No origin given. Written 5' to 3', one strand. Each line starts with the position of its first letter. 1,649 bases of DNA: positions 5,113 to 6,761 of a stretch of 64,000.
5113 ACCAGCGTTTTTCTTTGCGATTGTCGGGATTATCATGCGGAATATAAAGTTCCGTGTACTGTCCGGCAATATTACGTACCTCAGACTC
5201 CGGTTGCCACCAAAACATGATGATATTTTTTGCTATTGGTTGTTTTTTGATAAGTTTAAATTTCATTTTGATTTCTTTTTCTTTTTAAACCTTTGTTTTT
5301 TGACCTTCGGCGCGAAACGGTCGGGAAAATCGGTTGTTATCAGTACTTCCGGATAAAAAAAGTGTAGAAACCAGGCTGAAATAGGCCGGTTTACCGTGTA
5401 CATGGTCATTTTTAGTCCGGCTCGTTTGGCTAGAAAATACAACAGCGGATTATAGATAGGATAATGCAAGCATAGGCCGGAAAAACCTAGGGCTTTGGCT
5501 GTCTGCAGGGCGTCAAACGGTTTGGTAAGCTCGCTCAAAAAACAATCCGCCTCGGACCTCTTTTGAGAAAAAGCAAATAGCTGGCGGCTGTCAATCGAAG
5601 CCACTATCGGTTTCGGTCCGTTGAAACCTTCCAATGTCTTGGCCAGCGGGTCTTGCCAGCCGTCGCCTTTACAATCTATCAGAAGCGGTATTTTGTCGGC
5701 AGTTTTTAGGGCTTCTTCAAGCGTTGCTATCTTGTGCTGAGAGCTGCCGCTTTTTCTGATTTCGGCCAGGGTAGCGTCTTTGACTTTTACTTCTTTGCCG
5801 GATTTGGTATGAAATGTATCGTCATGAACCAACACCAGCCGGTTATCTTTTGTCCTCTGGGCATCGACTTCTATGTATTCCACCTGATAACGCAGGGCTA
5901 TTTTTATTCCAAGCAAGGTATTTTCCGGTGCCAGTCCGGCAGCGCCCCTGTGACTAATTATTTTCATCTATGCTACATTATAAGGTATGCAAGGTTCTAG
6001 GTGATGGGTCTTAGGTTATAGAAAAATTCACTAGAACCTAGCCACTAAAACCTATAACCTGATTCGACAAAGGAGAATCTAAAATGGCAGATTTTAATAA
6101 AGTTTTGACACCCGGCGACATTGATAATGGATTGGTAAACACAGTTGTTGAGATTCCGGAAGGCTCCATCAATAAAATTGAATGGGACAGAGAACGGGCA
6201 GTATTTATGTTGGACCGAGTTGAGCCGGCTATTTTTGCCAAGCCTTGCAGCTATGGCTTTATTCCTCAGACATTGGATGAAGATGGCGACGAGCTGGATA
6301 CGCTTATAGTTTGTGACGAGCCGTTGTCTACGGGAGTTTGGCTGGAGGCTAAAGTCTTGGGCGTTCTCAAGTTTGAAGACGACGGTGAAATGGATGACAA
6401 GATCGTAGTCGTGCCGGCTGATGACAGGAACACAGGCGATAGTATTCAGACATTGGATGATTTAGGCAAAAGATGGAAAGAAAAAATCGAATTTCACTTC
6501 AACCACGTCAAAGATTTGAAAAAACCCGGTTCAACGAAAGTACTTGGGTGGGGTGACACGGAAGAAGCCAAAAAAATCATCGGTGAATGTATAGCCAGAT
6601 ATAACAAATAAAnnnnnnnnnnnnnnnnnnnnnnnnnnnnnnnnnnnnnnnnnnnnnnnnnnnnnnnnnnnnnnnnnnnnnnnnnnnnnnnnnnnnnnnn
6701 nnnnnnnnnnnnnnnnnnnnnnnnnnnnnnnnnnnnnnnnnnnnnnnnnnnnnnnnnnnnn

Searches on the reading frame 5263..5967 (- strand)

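Call 23: search_protein_families(library=pfam, proteins=[window:5263-5967:-], max_evalue=0.0001)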
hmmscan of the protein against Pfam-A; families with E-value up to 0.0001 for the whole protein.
window:5263-5967:- (234 aa): 1 family
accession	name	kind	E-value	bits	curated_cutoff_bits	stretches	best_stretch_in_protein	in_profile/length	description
PF03009.23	GDPD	-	2.3e-22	80.7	23.6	1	6-216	1-243/244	Glycerophosphoryl diester phosphodiesterase family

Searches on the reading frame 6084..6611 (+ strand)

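Call 23: search_protein_families(library=pfam, proteins=[window:6084-6611:+], max_evalue=0.0001)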
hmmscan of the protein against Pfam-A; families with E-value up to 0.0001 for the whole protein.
window:6084-6611:+ (175 aa): 1 family
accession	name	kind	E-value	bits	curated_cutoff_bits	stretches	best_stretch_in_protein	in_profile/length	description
PF00719.24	Pyrophosphatase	-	7.2e-46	156.2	23.5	1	21-174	2-153/153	Inorganic pyrophosphatase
